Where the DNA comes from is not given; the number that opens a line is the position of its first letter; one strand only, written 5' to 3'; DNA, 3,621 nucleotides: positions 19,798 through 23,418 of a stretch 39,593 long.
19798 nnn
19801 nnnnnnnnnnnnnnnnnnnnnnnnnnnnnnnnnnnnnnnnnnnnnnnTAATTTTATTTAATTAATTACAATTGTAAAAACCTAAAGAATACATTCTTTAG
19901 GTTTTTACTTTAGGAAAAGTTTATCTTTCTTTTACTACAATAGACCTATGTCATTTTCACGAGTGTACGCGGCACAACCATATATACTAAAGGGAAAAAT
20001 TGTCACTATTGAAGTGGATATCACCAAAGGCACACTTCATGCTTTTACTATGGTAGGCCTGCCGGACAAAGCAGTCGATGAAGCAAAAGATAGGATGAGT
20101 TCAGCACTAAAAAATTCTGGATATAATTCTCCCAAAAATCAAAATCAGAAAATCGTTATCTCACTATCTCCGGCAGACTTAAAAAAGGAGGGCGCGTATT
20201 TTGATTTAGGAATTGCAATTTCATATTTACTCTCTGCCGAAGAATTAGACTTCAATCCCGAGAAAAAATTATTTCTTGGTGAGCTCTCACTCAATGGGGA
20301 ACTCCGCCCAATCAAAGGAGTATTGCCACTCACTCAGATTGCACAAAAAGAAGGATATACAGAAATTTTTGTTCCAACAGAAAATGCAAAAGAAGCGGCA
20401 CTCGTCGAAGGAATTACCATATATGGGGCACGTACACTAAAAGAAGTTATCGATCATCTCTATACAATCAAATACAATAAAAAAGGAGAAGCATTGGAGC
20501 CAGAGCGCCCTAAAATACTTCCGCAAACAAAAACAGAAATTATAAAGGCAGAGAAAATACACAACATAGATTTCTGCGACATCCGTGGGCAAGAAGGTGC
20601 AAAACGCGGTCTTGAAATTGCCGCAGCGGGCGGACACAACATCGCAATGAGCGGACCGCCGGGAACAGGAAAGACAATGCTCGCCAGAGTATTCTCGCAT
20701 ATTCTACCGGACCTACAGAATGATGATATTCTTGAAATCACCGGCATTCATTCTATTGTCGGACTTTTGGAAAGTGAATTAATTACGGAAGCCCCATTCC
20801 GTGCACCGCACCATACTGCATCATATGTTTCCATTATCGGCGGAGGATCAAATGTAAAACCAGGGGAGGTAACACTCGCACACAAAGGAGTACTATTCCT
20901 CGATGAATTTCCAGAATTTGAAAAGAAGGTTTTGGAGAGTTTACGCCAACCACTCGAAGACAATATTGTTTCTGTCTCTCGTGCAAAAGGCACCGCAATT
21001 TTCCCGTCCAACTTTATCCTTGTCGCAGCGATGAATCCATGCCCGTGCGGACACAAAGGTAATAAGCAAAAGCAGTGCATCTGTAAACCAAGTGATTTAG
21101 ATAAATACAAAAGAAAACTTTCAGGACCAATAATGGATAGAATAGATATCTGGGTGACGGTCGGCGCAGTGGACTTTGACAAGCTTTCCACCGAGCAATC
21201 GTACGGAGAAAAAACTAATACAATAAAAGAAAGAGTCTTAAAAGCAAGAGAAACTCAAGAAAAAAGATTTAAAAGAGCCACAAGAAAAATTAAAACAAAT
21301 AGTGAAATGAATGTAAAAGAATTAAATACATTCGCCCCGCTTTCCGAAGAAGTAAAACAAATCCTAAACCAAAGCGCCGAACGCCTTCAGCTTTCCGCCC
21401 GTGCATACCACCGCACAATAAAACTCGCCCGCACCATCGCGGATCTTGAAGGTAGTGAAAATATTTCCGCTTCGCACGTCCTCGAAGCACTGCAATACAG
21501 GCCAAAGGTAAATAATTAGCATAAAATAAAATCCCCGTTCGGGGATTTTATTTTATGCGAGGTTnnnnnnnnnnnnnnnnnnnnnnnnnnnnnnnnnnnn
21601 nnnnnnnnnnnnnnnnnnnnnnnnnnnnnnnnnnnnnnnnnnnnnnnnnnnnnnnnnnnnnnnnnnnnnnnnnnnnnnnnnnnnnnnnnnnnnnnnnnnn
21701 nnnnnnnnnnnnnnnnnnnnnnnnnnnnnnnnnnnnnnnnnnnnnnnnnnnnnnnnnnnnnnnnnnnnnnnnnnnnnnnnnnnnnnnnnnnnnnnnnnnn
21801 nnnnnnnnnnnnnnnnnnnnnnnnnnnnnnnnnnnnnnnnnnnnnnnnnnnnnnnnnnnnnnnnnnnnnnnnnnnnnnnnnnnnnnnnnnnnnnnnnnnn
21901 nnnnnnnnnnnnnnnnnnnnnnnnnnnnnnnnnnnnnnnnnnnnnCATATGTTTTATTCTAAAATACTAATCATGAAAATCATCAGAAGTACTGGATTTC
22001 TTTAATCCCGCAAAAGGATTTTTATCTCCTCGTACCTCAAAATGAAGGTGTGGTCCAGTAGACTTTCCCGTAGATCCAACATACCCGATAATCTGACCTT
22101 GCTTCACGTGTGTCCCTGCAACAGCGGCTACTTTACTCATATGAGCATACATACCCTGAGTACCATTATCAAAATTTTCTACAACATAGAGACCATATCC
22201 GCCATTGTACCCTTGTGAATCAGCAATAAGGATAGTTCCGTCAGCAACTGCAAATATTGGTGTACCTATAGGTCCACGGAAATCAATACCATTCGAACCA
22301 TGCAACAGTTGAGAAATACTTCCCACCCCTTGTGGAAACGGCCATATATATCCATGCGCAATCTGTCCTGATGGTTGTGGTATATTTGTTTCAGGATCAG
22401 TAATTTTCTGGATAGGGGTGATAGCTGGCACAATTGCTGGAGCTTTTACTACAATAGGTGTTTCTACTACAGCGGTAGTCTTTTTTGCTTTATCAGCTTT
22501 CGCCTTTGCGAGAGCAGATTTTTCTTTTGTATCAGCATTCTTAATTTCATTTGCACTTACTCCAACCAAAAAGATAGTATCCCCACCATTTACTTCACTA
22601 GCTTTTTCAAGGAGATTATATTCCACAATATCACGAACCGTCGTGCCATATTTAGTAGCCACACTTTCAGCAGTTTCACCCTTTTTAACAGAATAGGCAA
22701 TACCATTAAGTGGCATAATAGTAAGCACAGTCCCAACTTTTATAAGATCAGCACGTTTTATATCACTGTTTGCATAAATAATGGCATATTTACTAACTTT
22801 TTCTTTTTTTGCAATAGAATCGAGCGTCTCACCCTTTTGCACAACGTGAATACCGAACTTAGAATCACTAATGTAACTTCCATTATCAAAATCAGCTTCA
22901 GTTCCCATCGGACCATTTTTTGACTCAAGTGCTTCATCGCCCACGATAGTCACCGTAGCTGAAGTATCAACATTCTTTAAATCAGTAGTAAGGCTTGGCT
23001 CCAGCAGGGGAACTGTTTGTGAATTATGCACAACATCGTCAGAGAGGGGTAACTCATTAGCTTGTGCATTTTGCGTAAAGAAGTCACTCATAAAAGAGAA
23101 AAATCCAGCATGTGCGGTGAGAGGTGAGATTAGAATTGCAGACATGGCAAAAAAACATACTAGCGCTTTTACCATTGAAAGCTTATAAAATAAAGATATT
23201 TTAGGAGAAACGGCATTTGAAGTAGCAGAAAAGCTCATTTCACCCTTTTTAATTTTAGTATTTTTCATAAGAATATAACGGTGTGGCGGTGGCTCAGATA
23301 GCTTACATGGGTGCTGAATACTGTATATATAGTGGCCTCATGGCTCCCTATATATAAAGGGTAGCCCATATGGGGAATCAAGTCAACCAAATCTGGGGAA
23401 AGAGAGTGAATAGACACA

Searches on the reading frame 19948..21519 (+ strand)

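Call 64: search_protein_families(library=pfam, proteins=[window:19948-21519:+], max_evalue=0.0001)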
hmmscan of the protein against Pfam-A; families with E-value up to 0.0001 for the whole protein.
window:19948-21519:+ (523 aa): 8 families
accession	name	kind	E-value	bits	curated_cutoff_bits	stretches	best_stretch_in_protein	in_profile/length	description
PF01078.27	Mg_chelatase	-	4.7e-88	294.4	20.3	1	208-410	1-204/207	Magnesium chelatase, subunit ChlI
PF13541.12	ChlI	-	1.3e-37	128.9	27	1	21-146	1-121/121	Subunit ChlI of Mg-chelatase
PF13335.12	Mg_chelatase_C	-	1.2e-30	106.3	26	1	420-518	1-94/94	Magnesium chelatase, subunit ChlI C-terminal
PF07728.20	AAA_5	-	4.5e-12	46.6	22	1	233-373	3-130/139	AAA domain (dynein-related subfamily)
PF00493.29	MCM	-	1.7e-08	34.3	23.3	1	302-370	111-179/224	MCM P-loop domain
PF00158.32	Sigma54_activat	-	1.3e-05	25.4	20.2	1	225-362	18-141/168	Sigma-54 interaction domain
PF05496.18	RuvB_N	-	5.8e-05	23.4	27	0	231-251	35-55/159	Holliday junction DNA helicase RuvB P-loop domain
PF05362.19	Lon_C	-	9.2e-05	22.5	21.1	0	16-170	40-201/205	Lon protease (S16) C-terminal proteolytic domain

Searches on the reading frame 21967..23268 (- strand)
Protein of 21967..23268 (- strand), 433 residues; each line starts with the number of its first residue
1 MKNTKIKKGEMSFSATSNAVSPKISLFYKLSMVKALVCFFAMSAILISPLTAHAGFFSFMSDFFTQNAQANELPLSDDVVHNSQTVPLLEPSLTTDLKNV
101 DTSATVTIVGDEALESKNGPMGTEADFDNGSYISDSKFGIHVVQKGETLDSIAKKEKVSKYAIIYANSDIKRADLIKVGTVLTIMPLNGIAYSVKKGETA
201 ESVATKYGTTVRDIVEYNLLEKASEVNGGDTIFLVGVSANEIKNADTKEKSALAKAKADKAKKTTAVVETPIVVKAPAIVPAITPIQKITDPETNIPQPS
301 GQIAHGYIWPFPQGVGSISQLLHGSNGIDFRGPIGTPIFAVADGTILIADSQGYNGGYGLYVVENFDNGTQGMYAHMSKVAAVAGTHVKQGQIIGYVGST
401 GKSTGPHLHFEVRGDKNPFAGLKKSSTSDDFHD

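Call 65: search_protein_families(library=pfam, proteins=[window:21967-23268:-], max_evalue=0.0001)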
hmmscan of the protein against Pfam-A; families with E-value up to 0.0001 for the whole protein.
window:21967-23268:- (433 aa): 3 families
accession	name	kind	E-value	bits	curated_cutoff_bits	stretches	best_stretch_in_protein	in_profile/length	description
PF01551.29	Peptidase_M23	-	8.2e-28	96.9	28.7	1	325-418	3-93/96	Peptidase family M23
PF01476.26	LysM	-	7.5e-16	58.3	20.9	2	141-184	1-42/43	LysM domain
PF23473.1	LysM3_LYK4_5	-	4.9e-05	23.8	29.3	0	191-226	4-38/48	LYK4/5 LysM3 domain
